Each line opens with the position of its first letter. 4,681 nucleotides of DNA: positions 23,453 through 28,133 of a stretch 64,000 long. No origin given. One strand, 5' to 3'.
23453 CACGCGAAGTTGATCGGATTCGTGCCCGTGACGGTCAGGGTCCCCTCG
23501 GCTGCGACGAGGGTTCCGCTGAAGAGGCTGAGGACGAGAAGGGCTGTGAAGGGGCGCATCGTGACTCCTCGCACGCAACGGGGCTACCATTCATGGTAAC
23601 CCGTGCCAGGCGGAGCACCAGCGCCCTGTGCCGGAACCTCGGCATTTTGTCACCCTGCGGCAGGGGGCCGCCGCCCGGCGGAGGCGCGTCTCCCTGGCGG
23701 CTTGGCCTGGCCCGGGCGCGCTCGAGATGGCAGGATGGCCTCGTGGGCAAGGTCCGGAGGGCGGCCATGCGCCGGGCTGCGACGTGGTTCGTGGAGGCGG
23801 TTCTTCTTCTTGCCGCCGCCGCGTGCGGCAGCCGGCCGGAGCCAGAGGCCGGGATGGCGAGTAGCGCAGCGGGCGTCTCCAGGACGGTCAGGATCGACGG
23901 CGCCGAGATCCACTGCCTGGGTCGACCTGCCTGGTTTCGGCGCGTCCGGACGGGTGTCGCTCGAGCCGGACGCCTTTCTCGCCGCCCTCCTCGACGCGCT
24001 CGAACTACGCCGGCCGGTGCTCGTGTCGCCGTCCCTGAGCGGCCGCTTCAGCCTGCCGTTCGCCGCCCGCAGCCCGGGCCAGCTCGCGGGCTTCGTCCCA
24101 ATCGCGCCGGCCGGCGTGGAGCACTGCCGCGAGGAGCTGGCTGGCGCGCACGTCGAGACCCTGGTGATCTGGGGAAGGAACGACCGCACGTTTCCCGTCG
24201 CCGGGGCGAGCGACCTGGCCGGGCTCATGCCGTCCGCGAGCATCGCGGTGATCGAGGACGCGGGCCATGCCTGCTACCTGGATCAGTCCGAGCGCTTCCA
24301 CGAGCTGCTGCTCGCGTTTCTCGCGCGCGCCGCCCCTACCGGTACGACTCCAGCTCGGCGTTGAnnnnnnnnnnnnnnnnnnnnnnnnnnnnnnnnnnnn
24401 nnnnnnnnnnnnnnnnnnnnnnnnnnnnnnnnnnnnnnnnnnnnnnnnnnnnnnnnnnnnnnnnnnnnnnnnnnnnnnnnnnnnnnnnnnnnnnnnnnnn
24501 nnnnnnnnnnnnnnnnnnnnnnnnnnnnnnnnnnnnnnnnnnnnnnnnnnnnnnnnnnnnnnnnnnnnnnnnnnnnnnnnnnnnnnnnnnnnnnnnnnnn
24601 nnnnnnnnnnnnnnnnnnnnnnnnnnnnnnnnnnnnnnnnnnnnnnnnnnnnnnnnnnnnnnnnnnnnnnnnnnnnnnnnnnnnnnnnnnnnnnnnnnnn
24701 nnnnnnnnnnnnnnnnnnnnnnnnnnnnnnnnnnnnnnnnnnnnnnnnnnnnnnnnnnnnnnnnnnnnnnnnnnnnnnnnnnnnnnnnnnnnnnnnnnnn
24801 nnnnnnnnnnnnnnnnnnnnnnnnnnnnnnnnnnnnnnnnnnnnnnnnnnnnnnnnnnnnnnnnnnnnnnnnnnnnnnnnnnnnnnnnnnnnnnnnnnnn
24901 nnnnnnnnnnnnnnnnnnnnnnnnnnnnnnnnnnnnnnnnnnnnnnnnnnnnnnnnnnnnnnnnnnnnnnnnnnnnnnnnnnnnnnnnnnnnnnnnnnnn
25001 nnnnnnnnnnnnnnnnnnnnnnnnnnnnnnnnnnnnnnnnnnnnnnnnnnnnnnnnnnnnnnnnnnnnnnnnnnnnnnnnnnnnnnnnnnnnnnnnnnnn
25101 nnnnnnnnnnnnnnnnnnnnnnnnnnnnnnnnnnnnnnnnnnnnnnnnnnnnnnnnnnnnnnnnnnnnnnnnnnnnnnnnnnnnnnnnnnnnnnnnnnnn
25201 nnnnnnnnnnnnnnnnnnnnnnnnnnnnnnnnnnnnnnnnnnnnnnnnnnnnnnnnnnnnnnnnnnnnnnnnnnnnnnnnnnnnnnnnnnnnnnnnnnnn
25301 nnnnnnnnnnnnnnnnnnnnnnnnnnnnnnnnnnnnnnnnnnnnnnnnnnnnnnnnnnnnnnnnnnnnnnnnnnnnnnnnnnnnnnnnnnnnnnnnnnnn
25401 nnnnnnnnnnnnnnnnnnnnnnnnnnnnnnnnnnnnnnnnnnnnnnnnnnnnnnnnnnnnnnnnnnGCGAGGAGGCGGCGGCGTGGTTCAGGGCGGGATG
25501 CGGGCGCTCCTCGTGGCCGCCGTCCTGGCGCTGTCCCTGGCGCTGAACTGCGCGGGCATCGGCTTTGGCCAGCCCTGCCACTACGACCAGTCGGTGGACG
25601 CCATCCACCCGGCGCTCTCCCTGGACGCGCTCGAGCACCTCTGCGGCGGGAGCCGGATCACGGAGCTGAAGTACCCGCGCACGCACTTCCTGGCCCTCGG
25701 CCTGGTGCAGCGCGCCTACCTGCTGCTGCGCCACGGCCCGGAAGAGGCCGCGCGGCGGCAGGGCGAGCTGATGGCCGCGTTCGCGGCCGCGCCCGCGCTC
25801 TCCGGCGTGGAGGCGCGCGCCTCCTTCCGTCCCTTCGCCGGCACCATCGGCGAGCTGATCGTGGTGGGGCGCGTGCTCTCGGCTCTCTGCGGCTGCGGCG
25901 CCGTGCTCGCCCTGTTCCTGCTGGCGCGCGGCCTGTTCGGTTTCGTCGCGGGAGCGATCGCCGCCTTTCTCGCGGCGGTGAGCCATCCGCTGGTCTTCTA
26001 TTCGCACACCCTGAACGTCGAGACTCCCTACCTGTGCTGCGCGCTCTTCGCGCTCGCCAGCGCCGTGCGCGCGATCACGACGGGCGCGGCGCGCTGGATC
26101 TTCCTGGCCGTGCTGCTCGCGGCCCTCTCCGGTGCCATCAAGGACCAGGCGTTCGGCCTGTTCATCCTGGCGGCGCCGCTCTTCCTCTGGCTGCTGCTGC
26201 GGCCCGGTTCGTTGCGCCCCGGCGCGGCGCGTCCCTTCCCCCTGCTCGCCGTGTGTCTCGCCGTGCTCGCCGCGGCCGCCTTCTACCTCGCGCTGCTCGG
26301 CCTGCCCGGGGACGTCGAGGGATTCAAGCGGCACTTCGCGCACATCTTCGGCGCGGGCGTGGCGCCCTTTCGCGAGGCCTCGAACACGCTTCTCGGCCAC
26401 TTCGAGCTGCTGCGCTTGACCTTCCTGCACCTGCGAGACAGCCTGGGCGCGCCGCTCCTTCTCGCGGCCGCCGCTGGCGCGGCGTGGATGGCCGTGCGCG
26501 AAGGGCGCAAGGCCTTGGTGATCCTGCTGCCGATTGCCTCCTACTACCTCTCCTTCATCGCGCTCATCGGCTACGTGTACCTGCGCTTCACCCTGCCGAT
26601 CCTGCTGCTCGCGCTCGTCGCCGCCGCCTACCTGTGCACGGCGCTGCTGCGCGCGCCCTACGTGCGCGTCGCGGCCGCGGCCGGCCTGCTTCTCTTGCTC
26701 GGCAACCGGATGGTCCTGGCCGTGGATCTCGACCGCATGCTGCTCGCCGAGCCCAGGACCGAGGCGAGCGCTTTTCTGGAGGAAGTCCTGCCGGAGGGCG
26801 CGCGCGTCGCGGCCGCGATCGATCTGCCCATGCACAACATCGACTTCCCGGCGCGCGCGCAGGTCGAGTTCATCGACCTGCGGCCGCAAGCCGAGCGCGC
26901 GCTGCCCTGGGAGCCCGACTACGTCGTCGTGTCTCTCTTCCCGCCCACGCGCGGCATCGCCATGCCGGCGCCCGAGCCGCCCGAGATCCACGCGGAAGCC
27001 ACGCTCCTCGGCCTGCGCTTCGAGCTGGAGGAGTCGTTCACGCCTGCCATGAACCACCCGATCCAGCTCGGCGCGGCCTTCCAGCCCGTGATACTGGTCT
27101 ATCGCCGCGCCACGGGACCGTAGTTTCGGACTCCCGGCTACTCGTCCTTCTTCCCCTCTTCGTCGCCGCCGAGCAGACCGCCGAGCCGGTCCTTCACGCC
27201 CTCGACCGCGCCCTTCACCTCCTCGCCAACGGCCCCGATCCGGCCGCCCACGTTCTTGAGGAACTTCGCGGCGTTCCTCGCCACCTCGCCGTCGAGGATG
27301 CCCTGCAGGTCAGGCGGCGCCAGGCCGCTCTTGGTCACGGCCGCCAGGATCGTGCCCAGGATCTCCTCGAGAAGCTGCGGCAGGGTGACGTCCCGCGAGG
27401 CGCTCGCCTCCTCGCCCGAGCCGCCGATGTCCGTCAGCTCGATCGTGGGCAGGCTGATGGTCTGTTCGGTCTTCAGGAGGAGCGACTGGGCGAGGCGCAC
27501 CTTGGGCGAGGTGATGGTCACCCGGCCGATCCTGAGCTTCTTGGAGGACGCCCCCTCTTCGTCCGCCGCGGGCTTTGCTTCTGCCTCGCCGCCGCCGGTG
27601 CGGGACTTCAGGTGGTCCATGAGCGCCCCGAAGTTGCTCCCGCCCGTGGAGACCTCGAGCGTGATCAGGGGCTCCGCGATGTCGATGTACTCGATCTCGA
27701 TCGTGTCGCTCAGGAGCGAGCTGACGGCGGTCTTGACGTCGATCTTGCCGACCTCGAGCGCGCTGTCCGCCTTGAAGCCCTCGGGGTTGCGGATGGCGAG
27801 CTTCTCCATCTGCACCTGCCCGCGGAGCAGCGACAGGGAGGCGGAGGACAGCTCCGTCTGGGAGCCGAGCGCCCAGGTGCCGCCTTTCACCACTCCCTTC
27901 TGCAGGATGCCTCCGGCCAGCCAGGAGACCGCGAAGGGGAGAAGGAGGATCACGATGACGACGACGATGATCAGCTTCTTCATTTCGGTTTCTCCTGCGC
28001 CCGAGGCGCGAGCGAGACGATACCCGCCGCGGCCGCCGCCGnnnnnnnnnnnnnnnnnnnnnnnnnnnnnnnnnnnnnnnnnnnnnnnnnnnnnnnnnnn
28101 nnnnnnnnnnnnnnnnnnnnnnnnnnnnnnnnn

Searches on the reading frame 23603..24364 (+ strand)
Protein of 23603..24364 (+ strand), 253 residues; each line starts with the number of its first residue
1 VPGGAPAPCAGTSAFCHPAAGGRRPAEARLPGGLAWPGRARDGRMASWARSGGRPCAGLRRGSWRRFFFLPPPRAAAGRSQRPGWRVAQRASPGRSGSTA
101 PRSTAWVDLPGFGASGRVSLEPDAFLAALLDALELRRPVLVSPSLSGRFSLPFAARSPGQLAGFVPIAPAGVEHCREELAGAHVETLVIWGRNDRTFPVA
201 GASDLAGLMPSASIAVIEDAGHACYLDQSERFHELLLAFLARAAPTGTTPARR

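Call 12: search_protein_families(library=pfam, proteins=[window:23603-24364:+], max_evalue=0.001)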
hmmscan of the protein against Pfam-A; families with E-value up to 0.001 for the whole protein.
window:23603-24364:+ (253 aa): 2 families
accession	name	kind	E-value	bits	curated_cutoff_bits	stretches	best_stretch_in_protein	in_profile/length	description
PF00561.26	Abhydrolase_1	-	2.5e-06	27.8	25.8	1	185-227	201-243/245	alpha/beta hydrolase fold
PF08386.16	Abhydrolase_4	-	0.00056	20.4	21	1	178-242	29-93/103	TAP-like protein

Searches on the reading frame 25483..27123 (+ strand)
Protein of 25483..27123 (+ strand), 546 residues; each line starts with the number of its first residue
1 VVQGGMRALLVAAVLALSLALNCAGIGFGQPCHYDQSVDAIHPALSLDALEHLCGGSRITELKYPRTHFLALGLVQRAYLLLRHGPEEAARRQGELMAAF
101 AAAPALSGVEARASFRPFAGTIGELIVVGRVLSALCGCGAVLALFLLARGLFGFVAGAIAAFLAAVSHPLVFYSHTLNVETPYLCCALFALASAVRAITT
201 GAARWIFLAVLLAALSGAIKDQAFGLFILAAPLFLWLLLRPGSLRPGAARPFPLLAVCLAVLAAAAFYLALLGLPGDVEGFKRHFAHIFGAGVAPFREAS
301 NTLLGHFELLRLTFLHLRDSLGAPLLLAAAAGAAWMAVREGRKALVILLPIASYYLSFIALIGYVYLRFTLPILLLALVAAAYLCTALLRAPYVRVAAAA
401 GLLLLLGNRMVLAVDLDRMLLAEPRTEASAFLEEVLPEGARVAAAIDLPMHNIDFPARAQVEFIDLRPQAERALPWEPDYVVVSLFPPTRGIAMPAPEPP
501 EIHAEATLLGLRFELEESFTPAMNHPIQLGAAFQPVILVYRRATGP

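Call 6: search_protein_families(library=pfam, proteins=[window:25498-27123:+], max_evalue=0.01)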
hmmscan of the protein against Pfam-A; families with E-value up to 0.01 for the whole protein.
window:25498-27123:+ (541 aa): 1 family
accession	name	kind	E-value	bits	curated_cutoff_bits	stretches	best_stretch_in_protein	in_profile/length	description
PF13231.12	PMT_2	-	2.8e-11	44.3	26.1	1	118-260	18-155/160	Dolichyl-phosphate-mannose-protein mannosyltransferase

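Call 7: search_protein_families(library=ncbifam, proteins=[window:25498-27123:+], max_evalue=0.01)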
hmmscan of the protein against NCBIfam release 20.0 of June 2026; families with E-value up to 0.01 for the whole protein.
window:25498-27123:+ (541 aa): 1 family
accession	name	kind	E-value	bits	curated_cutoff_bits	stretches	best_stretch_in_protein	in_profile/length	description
TIGR03663.1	TIGR03663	subfamily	0.00095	18.3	126.25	1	122-234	71-183/435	flippase activity-associated protein Agl23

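Call 46: search_solved_structures(query=window:25483-27123:+, max_evalue=1)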
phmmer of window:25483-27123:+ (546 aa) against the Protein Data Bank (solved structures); distinct sequences matched with E-value up to 1: 1.
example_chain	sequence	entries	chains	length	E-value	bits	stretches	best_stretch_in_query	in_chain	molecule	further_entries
6mcy_A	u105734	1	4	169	0.37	12.9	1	126-166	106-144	Bcl-2 homologous antagonist/killer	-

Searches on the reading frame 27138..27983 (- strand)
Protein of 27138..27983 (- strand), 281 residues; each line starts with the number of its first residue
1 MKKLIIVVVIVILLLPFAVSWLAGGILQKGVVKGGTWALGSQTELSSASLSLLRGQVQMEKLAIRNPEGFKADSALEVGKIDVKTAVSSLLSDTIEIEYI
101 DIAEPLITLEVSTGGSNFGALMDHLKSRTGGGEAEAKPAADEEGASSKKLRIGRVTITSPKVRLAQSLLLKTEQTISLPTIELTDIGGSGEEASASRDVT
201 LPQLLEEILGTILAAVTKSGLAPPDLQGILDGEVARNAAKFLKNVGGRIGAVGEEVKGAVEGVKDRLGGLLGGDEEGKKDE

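Call 6: search_protein_families(library=pfam, proteins=[window:27138-27983:-], max_evalue=0.01)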
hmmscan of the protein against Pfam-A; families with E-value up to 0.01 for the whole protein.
window:27138-27983:- (281 aa): 2 families
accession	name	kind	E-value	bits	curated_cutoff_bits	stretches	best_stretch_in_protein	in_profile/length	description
PF05359.17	DUF748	-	4.8e-14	51.8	50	1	2-204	15-199/1037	Domain of Unknown Function (DUF748)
PF05170.20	AsmA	-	4.6e-05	22.9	29.8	1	57-164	66-171/607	AsmA family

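Call 7: search_protein_families(library=ncbifam, proteins=[window:27138-27983:-], max_evalue=0.01)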
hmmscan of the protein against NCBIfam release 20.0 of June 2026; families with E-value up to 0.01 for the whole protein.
window:27138-27983:- (281 aa): 1 family
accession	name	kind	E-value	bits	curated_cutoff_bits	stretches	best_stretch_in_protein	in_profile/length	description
TIGR03545.1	TIGR03545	subfamily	1e-05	24.3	173.35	1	5-174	7-164/556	TIGR03545 family protein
